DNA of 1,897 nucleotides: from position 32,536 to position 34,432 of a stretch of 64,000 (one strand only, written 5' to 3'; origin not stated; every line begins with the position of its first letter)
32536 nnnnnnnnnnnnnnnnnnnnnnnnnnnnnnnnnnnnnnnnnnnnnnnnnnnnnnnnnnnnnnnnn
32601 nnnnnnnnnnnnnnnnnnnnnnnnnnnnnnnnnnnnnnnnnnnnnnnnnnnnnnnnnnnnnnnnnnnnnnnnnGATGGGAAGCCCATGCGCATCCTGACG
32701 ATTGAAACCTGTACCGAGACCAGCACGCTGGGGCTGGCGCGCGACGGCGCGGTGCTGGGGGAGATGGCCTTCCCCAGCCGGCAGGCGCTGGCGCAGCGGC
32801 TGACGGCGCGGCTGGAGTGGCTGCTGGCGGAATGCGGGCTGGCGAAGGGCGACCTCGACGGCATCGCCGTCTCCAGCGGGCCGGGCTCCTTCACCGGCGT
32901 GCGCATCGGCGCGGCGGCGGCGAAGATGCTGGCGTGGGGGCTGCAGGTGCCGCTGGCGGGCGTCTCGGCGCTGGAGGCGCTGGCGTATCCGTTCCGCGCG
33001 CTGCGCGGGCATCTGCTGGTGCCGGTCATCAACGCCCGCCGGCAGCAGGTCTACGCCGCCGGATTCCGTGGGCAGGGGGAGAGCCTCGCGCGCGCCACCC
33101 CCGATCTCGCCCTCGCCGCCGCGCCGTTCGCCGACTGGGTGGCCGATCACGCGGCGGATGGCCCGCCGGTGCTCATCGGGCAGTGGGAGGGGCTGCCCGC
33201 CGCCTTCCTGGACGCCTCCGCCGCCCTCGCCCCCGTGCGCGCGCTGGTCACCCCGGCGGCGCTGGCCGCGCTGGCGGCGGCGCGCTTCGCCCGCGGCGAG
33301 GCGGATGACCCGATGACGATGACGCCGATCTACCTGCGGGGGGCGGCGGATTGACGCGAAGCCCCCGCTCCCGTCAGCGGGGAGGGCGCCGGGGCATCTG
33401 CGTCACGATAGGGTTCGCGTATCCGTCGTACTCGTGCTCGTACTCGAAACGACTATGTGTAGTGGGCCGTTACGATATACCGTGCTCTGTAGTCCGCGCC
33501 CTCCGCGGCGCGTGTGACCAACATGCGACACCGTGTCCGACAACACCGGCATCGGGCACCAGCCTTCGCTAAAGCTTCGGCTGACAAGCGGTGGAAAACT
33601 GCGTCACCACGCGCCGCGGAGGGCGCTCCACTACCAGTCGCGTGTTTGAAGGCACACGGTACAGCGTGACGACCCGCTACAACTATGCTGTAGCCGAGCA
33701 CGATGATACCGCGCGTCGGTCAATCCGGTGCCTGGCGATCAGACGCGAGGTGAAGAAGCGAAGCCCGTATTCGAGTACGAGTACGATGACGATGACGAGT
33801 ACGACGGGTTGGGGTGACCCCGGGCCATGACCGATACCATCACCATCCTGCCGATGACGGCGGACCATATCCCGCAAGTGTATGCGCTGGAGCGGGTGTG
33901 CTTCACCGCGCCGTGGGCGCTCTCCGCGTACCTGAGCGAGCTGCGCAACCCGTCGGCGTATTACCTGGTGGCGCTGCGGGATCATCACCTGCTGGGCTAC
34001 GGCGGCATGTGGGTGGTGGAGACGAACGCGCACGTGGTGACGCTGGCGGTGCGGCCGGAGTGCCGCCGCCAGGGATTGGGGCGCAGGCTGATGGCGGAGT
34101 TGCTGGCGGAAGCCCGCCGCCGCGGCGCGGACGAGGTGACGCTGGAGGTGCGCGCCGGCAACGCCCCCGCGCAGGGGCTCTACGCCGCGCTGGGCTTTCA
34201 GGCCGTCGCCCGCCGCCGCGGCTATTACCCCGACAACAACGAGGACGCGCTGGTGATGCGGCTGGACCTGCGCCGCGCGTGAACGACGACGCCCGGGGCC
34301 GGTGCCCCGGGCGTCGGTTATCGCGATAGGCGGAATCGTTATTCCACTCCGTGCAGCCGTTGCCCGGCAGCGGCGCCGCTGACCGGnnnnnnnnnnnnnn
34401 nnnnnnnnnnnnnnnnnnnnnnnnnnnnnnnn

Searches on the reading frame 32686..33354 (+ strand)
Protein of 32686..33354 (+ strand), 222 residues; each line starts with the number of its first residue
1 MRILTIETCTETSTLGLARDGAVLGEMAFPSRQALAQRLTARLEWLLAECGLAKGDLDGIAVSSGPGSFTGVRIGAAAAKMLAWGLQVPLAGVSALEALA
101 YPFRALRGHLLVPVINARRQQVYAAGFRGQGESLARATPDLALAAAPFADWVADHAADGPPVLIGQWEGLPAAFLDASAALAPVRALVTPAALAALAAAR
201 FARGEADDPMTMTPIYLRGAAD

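Call 22: search_protein_families(library=pfam, proteins=[window:32686-33354:+], max_evalue=0.001)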
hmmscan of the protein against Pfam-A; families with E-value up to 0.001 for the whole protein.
window:32686-33354:+ (222 aa): 1 family
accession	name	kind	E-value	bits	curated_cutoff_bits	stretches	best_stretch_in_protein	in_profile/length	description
PF00814.31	TsaD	-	1.6e-26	94.1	24.8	1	34-141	28-140/264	tRNA N6-adenosine threonylcarbamoyltransferase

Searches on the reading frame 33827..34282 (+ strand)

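Call 11: search_protein_families(library=pfam, proteins=[window:33827-34282:+], max_evalue=0.01)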
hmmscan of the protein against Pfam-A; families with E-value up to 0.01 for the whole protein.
window:33827-34282:+ (151 aa): 9 families
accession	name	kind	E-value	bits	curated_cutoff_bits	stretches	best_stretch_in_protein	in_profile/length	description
PF00583.31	Acetyltransf_1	-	5e-23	82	20.7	1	16-124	2-116/116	Acetyltransferase (GNAT) family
PF13508.13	Acetyltransf_7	-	5.4e-16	59.2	27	1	43-125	2-83/84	Acetyltransferase (GNAT) domain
PF13673.13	Acetyltransf_10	-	7.7e-15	55.4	23.6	1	38-130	25-113/128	Acetyltransferase (GNAT) domain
PF08445.16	FR47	-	1.5e-11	44.6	22.1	1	70-127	24-80/86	FR47-like protein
PF13302.13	Acetyltransf_3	-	2.9e-06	28.5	25.4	1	37-125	47-138/138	Acetyltransferase (GNAT) domain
PF13527.13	Acetyltransf_9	-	8.4e-06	26.2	25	1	67-106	64-111/127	Acetyltransferase (GNAT) domain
PF24553.2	Rv0428c_C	-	1.3e-05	25.4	27.2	1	71-131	163-222/224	Probable histone acetyltransferase Rv0428c C-terminal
PF13420.13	Acetyltransf_4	-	7.9e-05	23.2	24.3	1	44-139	49-149/155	Acetyltransferase (GNAT) domain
PF14542.12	Acetyltransf_CG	-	0.0024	18.4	30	1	73-100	30-57/80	GCN5-related N-acetyl-transferase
